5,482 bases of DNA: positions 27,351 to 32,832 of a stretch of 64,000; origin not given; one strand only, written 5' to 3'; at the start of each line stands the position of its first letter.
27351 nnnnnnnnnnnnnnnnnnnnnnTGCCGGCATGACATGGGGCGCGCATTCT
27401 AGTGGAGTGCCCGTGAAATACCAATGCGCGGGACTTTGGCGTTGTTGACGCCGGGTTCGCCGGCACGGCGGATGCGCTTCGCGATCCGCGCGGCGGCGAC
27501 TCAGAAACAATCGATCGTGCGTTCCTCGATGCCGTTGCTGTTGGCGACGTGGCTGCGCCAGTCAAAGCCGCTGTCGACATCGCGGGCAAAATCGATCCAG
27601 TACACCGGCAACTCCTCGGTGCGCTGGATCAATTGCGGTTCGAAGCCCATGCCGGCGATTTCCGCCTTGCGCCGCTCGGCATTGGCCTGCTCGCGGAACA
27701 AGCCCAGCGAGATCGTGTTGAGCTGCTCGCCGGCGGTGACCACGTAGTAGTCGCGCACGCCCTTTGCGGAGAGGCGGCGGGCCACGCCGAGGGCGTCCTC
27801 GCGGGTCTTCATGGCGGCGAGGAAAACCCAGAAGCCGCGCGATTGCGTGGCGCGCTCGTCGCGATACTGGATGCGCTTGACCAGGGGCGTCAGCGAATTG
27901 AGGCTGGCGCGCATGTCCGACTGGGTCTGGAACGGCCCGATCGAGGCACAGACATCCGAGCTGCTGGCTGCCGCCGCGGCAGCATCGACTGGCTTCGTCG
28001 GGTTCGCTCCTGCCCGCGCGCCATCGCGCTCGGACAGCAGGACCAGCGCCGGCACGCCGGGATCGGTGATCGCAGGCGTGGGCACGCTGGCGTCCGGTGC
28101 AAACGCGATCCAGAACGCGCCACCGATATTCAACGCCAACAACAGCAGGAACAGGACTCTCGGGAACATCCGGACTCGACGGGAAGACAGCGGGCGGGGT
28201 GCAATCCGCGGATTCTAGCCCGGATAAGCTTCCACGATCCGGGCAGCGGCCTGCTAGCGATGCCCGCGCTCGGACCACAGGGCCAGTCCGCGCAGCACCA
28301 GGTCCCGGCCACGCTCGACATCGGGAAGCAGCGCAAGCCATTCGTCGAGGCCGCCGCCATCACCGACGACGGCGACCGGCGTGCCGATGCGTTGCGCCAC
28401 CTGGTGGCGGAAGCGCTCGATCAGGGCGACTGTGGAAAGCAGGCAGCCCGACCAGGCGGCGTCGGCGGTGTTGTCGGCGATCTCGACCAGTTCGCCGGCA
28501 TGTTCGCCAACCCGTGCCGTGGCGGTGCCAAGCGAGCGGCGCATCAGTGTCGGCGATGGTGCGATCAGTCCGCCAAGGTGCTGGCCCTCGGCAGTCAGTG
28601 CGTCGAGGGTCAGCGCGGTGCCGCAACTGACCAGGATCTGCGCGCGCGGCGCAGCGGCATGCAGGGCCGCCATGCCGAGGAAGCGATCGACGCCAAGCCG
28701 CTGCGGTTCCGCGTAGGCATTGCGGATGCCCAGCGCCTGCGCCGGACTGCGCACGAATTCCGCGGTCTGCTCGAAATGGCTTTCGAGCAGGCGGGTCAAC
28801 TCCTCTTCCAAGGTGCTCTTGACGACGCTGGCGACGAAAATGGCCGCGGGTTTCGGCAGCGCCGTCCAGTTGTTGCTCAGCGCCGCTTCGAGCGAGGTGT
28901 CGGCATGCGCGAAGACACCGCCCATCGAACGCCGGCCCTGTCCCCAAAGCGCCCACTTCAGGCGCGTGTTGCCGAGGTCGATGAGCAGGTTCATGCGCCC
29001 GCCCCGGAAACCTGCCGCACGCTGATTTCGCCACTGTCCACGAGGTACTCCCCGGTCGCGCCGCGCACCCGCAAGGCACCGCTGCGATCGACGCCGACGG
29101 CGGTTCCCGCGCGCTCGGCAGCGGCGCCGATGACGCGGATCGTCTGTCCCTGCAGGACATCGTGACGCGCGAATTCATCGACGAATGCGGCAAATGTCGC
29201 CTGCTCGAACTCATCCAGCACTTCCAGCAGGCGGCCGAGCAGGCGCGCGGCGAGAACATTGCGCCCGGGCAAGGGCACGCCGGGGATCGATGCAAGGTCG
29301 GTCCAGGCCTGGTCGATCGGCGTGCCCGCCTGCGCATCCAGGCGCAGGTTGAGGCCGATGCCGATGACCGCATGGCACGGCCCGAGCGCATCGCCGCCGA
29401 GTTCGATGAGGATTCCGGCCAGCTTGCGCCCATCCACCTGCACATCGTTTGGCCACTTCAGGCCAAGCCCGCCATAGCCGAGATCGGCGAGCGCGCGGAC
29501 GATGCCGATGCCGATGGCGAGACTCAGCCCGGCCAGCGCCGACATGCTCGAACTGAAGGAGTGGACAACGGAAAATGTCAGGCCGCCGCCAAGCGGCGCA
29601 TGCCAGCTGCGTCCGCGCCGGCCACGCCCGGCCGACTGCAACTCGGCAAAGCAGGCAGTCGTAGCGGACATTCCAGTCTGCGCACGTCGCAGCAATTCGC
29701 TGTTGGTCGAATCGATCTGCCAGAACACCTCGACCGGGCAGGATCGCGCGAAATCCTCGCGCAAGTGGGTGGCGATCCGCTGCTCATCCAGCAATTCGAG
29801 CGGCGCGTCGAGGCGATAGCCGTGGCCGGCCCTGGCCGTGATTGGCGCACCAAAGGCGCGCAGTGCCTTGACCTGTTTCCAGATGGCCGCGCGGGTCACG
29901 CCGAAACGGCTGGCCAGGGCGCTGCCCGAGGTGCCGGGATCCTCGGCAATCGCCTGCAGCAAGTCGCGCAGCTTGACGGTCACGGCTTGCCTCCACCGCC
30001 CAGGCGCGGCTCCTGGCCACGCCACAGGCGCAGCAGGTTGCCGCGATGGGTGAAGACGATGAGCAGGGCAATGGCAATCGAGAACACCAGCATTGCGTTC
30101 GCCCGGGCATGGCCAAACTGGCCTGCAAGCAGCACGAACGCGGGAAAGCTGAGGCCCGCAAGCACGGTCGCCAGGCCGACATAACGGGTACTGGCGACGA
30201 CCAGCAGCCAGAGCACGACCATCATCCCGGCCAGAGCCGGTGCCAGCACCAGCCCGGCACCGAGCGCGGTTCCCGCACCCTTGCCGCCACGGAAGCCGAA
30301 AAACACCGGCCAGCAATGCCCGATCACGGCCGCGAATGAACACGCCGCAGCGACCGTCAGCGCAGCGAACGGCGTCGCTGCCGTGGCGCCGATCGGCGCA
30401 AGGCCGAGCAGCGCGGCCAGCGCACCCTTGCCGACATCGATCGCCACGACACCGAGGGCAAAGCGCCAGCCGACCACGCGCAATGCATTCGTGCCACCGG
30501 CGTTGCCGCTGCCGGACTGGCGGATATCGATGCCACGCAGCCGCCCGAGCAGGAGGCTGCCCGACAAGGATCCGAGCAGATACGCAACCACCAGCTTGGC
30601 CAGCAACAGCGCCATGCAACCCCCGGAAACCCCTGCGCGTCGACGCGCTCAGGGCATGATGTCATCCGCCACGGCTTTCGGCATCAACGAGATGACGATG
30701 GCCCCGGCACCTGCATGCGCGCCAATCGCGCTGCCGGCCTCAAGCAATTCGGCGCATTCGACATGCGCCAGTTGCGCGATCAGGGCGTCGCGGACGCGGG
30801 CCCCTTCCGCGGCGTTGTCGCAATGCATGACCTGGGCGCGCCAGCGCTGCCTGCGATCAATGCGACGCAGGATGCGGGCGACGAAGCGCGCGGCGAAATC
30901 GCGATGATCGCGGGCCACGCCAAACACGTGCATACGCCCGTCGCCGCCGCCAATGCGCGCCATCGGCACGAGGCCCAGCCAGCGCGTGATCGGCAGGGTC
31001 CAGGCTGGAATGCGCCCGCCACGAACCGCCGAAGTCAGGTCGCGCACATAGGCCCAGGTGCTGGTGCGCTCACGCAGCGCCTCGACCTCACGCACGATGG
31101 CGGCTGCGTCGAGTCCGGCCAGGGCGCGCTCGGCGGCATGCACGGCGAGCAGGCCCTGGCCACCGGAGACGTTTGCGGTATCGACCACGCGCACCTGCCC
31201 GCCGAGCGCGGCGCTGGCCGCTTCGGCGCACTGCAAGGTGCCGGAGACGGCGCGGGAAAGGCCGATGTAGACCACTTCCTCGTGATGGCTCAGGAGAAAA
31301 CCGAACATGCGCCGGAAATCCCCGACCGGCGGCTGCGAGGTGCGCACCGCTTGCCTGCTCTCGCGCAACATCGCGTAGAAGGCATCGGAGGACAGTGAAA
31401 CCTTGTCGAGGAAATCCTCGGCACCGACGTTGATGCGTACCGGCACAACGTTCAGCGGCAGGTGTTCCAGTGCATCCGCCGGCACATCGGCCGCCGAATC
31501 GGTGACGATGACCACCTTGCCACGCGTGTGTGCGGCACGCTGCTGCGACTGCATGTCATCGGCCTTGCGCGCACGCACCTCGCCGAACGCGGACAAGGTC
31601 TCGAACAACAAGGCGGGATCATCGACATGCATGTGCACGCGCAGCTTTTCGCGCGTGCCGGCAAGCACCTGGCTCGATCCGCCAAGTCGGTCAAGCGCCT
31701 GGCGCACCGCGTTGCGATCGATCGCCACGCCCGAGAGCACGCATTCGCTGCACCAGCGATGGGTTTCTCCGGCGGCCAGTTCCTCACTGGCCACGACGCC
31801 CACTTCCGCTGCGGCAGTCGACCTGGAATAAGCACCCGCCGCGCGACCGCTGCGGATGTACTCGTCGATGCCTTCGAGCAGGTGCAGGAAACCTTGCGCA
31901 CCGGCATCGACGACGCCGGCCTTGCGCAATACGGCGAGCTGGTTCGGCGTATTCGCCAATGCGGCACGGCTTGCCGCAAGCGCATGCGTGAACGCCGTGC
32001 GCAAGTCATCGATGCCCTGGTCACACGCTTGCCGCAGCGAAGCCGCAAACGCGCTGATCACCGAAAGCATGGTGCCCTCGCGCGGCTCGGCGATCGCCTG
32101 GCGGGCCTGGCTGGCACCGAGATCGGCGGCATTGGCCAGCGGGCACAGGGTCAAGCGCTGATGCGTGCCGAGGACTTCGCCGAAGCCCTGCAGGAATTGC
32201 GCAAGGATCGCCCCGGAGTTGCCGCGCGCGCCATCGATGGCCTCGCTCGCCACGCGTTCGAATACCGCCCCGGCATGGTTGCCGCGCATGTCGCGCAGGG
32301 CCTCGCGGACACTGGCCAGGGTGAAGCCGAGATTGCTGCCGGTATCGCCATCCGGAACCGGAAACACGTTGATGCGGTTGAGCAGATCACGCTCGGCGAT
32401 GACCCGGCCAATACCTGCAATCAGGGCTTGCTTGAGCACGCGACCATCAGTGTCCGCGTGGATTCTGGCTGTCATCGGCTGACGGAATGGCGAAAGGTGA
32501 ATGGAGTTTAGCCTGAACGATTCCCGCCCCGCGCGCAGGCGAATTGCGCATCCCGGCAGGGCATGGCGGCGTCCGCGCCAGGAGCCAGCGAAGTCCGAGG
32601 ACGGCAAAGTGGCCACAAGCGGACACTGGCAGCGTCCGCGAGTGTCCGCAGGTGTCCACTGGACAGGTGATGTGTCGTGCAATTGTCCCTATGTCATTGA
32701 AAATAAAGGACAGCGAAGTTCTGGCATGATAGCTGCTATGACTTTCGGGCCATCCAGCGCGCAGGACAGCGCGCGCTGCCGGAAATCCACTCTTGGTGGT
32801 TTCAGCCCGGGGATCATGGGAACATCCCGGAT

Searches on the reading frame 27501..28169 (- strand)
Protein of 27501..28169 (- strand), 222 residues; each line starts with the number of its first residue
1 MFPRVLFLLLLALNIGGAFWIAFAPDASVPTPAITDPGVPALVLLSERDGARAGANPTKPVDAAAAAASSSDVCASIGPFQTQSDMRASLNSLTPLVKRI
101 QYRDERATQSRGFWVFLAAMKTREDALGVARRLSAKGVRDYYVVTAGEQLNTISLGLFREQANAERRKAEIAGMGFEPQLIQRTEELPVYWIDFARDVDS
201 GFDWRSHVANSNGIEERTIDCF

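Call 14: search_protein_families(library=pfam, proteins=[window:27501-28169:-], max_evalue=0.001)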
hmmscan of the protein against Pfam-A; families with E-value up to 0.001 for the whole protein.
window:27501-28169:- (222 aa): 1 family
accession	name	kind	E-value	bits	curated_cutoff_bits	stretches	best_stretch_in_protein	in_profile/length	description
PF05036.18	SPOR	-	1.8e-10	41.4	21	1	110-181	2-75/76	SPOR domain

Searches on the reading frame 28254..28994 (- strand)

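Call 14: search_protein_families(library=pfam, proteins=[window:28254-28994:-], max_evalue=0.001)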
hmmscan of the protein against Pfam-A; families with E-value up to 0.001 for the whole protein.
window:28254-28994:- (246 aa): 1 family
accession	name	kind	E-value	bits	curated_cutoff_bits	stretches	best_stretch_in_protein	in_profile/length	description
PF03309.20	Pan_kinase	-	2.9e-41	142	24.7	1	3-195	2-202/205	Type III pantothenate kinase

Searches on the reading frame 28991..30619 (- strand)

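Call 14: search_protein_families(library=pfam, proteins=[window:28991-30619:-], max_evalue=0.001)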
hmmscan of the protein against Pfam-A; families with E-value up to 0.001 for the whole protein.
window:28991-30619:- (542 aa): 4 families
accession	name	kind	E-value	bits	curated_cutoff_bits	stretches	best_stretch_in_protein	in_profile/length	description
PF03099.24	BPL_LplA_LipB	-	3.2e-18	66.3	21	1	301-424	4-133/133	Biotin/lipoate A/B protein ligase family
PF08279.18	HTH_11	-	8.4e-14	51.6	25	1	217-269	2-55/55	HTH domain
PF02237.23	BPL_C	-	1.7e-05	25.1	21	1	491-535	3-48/48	Biotin protein ligase C terminal domain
PF13412.12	HTH_24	-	2.2e-05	24.4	21.9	1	218-254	6-42/48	Winged helix-turn-helix DNA-binding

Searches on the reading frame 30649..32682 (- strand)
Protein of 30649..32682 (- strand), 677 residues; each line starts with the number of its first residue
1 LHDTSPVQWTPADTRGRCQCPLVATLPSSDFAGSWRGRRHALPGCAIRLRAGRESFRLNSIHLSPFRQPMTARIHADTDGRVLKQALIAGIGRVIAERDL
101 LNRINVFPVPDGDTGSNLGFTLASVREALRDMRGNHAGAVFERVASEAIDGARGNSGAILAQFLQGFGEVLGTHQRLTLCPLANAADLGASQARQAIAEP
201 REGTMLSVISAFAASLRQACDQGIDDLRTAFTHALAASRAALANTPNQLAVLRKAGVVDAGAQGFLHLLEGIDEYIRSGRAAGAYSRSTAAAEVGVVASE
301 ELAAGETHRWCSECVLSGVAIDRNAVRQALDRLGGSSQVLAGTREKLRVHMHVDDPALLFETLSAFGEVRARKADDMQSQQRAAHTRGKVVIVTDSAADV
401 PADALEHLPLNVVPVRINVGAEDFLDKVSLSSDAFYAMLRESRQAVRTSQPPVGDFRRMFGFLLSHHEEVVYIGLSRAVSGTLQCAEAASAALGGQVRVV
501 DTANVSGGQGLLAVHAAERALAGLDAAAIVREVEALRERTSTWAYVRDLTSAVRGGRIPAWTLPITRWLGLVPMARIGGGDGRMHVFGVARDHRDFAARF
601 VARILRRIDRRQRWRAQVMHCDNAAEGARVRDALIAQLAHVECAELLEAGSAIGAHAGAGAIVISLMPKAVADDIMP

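Call 9: search_protein_families(library=pfam, proteins=[window:30649-32682:-], max_evalue=0.01)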
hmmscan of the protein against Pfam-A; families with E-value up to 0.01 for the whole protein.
window:30649-32682:- (677 aa): 4 families
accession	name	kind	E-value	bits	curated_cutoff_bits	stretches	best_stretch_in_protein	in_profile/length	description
PF02645.21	DegV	-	5.5e-56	190.4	27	1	389-668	1-279/280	Uncharacterised protein, DegV family COG1307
PF02734.22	Dak2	-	4.5e-37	128.1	27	1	108-272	1-172/174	DAK2 domain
PF21645.3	FakA-like_M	-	2.3e-11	43.8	24.9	1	309-382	3-78/80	Fatty acid kinase subunit A-like, middle domain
PF13684.11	FakA-like_C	-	7.6e-05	22.6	23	1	466-571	45-139/216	Fatty acid kinase subunit A-like, C-terminal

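Call 10: search_protein_families(library=ncbifam, proteins=[window:30649-32682:-], max_evalue=0.01)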
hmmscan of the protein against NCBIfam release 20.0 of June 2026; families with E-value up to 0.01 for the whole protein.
window:30649-32682:- (677 aa): 5 families
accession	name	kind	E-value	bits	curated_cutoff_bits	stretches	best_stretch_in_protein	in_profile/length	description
TIGR03599.1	YloV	subfamily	7.4e-76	255.8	396.1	1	83-520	1-411/530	DAK2 domain fusion protein YloV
TIGR00762.1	DegV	domain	7.3e-61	205.8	99.7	1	391-666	2-275/276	DegV family EDD domain-containing protein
NF038248.1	FakA_VfrB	equivalog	2.7e-44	151.6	975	1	78-384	3-314/549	fatty acid kinase catalytic subunit FakA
NF038249.1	fatty_FakB1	equivalog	2.2e-27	95.9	350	1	389-671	2-284/286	fatty acid kinase binding subunit FakB1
TIGR02365.1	dha_L_ycgS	equivalog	3e-06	27.1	138.3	1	108-241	25-155/196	dihydroxyacetone kinase subunit DhaL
